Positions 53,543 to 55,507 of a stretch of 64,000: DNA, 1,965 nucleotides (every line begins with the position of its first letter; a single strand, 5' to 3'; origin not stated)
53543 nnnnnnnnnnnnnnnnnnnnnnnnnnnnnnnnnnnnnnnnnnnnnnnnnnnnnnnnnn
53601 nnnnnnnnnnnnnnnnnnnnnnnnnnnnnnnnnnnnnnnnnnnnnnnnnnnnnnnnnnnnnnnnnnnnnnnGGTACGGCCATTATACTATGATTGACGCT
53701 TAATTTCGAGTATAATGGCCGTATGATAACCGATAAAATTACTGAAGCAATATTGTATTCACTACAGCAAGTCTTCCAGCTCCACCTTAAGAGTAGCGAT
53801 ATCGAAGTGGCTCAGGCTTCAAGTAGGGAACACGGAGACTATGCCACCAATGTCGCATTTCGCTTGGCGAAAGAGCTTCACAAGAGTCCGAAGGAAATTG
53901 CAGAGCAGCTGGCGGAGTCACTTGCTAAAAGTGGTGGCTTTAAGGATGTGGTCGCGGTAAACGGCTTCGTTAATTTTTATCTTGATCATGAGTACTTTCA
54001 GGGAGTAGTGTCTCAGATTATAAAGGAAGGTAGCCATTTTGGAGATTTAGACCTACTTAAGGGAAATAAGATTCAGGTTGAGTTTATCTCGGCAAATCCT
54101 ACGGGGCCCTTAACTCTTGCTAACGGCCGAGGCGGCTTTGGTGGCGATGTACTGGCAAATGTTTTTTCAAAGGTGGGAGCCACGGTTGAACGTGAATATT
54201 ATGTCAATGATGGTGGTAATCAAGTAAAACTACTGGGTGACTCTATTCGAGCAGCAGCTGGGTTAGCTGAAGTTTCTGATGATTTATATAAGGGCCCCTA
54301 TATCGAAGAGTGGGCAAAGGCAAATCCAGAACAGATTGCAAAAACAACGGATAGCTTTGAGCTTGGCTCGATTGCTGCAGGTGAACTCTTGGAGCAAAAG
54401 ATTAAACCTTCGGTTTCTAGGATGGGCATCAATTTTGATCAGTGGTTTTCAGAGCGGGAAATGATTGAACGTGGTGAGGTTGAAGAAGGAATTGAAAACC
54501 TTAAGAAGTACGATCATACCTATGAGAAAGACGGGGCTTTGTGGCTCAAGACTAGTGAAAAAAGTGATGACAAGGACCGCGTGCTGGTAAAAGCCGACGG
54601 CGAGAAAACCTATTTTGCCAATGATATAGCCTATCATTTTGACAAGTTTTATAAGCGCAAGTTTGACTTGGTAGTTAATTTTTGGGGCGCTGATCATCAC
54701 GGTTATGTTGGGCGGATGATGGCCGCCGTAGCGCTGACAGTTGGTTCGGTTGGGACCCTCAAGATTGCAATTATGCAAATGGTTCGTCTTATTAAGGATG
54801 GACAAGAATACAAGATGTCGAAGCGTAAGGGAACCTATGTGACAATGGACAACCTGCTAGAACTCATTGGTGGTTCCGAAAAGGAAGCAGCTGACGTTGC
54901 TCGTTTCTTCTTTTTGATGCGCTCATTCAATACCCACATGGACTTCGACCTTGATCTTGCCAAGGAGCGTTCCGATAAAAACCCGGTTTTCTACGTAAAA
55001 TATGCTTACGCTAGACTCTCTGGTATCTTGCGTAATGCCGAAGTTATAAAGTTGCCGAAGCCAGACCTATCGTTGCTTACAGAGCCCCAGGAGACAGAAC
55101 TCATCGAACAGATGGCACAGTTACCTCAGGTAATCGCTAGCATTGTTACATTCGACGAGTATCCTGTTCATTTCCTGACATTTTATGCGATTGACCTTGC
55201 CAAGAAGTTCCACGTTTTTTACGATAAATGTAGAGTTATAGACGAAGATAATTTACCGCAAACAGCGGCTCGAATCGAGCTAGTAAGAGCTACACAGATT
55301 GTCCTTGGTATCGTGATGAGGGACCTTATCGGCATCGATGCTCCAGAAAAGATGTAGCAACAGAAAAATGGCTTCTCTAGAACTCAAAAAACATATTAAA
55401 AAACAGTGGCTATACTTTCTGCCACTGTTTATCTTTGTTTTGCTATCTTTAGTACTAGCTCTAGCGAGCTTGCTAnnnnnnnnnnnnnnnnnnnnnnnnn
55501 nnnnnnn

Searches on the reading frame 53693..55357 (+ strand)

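Call 7: search_protein_families(library=pfam, proteins=[window:53693-55357:+])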
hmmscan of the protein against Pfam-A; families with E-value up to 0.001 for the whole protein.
window:53693-55357:+ (554 aa): 3 families
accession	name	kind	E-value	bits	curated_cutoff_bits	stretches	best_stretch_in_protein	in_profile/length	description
PF05746.21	DALR_1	-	5.3e-26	91.5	22.3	1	435-554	1-117/117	DALR anticodon binding domain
PF03485.21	Arg_tRNA_synt_N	-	5.8e-21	75.3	21.5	1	15-97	2-85/85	Arginyl tRNA synthetase N terminal domain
PF00750.26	tRNA-synt_1d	-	2.6e-12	46.8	23.3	1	241-390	147-296/349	tRNA synthetases class I (R), catalytic domain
